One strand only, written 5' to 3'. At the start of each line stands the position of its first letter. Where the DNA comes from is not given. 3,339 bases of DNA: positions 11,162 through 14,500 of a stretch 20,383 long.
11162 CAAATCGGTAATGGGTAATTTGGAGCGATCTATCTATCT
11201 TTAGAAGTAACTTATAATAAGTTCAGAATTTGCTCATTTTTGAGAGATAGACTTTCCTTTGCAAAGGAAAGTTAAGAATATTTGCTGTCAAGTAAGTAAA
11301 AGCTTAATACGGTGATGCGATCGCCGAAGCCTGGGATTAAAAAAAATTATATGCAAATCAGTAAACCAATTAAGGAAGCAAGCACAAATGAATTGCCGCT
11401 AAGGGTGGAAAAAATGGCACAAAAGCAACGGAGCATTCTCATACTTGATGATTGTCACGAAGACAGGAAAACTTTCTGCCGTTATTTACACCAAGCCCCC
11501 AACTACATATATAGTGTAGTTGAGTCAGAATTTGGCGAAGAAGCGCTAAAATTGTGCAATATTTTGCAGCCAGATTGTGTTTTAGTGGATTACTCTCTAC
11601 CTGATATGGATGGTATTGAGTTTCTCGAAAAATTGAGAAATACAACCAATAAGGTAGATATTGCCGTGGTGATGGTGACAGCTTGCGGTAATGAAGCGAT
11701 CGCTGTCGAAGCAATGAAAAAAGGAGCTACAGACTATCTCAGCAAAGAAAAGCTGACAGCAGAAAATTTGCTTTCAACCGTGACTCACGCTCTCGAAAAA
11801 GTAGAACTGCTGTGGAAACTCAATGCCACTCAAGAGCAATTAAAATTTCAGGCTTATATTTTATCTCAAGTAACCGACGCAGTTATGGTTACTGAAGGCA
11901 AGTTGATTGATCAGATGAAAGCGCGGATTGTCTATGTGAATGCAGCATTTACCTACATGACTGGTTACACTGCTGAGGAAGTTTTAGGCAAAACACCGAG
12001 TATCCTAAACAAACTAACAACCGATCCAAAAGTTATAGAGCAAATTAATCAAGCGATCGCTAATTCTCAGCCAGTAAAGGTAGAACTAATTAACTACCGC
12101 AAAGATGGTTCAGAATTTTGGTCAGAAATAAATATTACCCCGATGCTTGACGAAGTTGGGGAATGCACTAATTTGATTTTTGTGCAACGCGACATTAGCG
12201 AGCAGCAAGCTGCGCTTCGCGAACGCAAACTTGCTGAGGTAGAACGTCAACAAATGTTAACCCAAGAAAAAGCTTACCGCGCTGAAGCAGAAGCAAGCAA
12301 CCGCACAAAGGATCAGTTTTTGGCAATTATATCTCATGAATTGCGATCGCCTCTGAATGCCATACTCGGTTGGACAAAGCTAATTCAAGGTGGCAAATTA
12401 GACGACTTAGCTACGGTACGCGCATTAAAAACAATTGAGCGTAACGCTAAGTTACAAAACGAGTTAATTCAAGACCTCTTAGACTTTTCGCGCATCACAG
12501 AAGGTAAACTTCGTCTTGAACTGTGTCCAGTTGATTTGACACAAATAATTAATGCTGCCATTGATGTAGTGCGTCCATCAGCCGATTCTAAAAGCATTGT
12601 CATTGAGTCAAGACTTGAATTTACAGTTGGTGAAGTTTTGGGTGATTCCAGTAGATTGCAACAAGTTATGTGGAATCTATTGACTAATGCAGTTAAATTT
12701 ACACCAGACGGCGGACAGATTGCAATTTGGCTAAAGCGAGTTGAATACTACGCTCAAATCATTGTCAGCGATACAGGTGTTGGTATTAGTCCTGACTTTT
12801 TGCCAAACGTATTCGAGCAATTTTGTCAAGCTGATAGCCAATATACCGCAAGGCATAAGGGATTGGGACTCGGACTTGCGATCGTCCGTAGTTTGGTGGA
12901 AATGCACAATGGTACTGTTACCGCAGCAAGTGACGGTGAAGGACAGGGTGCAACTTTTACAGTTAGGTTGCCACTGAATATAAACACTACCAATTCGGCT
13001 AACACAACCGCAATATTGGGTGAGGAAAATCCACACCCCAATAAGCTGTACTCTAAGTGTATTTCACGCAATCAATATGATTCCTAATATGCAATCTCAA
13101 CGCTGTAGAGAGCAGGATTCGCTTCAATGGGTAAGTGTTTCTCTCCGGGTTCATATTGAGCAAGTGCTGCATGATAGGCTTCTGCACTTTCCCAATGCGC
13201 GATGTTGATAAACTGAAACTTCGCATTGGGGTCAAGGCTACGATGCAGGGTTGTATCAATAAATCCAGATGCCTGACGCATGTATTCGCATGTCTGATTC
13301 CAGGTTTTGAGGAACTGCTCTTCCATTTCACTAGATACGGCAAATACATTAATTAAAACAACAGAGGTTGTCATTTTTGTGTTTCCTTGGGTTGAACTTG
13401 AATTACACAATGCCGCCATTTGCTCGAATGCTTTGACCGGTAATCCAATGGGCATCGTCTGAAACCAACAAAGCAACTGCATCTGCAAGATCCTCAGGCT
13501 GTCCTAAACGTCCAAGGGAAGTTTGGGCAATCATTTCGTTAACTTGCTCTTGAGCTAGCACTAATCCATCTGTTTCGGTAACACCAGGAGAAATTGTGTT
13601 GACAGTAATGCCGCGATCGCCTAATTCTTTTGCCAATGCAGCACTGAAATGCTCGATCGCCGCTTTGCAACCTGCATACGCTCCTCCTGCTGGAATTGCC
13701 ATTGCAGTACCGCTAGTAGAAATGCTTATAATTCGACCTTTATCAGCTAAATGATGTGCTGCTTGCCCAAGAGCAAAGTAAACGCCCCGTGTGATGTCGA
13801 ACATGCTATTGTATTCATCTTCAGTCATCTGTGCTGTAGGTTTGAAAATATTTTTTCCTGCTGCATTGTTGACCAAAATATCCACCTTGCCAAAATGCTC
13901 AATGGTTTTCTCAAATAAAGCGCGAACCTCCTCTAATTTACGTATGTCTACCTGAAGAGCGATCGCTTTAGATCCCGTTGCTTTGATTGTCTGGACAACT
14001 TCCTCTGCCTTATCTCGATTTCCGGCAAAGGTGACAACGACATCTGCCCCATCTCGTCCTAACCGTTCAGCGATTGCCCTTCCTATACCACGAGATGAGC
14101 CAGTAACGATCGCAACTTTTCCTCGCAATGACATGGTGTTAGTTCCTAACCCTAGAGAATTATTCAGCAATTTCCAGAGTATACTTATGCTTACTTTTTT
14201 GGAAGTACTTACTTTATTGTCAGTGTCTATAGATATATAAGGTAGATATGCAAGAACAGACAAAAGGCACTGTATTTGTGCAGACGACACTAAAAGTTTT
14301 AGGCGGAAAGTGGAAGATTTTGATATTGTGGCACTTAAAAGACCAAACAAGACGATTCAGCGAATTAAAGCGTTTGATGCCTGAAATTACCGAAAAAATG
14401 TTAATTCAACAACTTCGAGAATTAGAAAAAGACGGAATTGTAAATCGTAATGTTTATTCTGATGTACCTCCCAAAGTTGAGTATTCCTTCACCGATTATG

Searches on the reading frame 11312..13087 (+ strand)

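Call 6: search_protein_families(library=pfam, proteins=[window:11312-13087:+], max_evalue=0.01)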
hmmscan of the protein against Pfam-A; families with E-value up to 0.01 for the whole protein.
window:11312-13087:+ (591 aa): 8 families
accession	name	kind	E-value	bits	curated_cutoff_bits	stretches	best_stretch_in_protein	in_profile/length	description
PF02518.31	HATPase_c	-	1.9e-29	102.8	26.4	1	444-556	1-110/111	Histidine kinase-, DNA gyrase B-, and HSP90-like ATPase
PF13426.13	PAS_9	-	4.9e-20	72.2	27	1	199-297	6-103/103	PAS domain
PF00072.30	Response_reg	-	6e-20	71.9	30.2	1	42-154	1-107/111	Response regulator receiver domain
PF00512.31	HisKA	-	2.5e-16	59.9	26.9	1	333-398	2-66/66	His Kinase A (phospho-acceptor) domain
PF00989.32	PAS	-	6.8e-14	52.3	22.6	1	203-295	20-113/113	PAS fold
PF08448.16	PAS_4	-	4.4e-11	43.4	23.1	1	204-299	15-109/110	PAS fold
PF08447.18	PAS_3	-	4.6e-09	36.9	25.6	1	206-289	1-86/89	PAS fold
PF13188.13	PAS_8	-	0.0037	17.6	21.8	0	183-226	6-40/65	PAS domain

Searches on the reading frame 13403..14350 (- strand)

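Call 6: search_protein_families(library=pfam, proteins=[window:13403-14350:-], max_evalue=0.01)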
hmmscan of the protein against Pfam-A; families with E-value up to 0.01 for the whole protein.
window:13403-14350:- (315 aa): 4 families
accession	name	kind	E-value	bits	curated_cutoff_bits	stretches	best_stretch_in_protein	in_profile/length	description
PF13561.12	adh_short_C2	-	4.2e-54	184.1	27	1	86-314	5-235/236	Enoyl-(Acyl carrier protein) reductase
PF00106.31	adh_short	-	3.3e-47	160.9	26.6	1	78-263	1-187/195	short chain dehydrogenase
PF08659.16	KR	-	1.3e-10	42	22.6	1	81-250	4-173/180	KR domain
PF01370.27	Epimerase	-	0.00034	20.5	20.9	1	81-249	2-166/240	NAD dependent epimerase/dehydratase family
